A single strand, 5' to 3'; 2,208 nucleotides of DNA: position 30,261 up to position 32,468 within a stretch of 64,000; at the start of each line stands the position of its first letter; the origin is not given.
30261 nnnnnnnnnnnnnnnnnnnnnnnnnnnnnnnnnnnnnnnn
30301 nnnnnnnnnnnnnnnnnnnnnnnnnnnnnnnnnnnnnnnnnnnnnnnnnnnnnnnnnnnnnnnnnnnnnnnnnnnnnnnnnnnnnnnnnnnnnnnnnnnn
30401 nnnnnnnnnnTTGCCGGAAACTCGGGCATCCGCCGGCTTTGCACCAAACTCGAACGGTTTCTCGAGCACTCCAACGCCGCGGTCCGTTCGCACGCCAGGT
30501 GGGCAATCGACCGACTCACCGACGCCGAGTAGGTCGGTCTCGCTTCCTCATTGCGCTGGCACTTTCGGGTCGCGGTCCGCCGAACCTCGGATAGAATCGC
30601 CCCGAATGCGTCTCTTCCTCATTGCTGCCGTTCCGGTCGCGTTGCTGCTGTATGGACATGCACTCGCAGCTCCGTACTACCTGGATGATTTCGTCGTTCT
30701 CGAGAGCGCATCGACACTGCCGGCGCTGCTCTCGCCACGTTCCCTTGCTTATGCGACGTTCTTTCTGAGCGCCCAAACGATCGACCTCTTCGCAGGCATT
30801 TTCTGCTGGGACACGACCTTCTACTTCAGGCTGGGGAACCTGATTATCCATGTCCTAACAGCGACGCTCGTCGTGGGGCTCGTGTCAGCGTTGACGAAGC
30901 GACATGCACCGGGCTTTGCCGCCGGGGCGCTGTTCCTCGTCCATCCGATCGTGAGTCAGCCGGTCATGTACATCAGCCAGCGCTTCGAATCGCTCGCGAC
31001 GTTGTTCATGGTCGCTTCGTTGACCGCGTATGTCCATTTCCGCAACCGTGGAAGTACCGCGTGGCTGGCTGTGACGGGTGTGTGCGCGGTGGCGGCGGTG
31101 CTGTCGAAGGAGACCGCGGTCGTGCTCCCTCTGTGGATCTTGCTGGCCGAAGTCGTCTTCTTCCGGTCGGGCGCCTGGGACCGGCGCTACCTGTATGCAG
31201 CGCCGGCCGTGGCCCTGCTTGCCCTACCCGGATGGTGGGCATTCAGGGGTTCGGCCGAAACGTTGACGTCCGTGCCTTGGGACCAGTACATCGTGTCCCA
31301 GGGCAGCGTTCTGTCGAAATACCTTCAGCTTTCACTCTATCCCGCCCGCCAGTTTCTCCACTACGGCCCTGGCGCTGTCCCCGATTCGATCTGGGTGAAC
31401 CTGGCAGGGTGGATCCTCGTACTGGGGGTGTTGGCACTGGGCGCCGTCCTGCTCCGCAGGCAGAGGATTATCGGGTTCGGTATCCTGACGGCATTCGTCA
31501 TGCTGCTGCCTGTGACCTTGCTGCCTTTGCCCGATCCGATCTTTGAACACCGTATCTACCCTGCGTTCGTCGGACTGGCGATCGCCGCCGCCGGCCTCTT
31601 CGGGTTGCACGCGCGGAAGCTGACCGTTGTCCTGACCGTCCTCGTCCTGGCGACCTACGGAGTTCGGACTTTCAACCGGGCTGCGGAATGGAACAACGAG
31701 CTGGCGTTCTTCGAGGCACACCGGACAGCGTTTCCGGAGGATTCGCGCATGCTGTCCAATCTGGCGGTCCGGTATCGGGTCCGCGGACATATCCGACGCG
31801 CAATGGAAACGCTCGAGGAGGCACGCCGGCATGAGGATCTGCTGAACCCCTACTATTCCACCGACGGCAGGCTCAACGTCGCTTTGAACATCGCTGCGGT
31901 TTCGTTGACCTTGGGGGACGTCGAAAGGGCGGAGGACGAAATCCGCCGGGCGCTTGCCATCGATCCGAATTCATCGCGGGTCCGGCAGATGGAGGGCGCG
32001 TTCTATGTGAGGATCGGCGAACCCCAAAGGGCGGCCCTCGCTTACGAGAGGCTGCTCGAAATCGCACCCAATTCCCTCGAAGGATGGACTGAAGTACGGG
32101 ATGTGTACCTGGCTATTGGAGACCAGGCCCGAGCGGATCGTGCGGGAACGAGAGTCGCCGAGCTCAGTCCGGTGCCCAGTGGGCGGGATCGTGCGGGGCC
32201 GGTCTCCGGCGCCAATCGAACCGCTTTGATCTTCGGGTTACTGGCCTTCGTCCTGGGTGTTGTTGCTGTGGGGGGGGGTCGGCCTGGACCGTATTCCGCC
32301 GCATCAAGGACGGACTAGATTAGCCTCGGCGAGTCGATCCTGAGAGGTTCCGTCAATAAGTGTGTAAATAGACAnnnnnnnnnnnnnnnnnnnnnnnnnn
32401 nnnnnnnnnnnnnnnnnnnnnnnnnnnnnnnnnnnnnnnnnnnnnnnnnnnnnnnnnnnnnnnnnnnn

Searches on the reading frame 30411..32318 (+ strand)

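Call 55: search_protein_families(library=pfam, proteins=[window:30411-32318:+], max_evalue=0.00001)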
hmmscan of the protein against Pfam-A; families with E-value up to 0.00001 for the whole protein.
window:30411-32318:+ (635 aa): 2 families
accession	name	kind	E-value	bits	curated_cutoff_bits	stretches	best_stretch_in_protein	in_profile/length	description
PF07719.23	TPR_2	-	5.4e-10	39.1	27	0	493-520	6-33/34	Tetratricopeptide repeat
PF13428.12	TPR_14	-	5e-08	33.3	23.5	0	492-527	5-40/44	Tetratricopeptide repeat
